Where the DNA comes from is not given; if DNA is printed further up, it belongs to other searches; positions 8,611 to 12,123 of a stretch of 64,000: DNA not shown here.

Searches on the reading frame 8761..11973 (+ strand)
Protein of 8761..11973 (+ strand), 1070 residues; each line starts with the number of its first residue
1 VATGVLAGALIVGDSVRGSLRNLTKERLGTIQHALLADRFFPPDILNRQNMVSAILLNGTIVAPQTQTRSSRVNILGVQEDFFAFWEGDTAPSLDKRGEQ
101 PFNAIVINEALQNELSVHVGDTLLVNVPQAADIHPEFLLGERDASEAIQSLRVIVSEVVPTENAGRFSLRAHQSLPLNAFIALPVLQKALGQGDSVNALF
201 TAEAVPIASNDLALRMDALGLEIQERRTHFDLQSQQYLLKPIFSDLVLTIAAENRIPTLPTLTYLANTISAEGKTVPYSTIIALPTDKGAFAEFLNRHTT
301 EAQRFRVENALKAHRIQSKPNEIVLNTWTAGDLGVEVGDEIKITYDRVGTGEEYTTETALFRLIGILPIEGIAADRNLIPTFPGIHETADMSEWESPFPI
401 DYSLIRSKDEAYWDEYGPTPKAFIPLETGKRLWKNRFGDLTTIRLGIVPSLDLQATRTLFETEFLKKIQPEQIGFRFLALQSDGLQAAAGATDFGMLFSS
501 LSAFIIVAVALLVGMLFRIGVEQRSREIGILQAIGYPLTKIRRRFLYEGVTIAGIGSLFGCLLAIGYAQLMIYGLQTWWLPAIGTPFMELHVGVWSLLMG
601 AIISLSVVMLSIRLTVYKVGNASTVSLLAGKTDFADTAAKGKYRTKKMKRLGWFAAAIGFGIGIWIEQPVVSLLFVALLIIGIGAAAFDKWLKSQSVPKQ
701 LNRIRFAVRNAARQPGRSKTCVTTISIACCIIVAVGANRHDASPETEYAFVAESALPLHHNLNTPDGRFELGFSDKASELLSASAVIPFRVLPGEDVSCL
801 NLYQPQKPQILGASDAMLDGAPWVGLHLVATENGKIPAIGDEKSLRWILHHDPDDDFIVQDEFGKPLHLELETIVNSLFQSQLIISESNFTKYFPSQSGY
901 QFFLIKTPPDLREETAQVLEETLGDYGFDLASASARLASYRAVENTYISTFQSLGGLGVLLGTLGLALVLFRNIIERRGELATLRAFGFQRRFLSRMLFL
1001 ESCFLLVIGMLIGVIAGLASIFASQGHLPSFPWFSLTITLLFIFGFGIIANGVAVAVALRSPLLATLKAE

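Call 50: search_protein_families(library=pfam, proteins=[window:8761-11973:+], max_evalue=0.0001)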
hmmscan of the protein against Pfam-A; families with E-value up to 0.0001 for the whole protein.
window:8761-11973:+ (1070 aa): 1 family
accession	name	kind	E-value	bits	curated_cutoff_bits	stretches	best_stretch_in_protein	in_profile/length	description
PF02687.27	FtsX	-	1.5e-23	83.6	25.5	2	955-1060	4-117/120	FtsX-like permease C-terminal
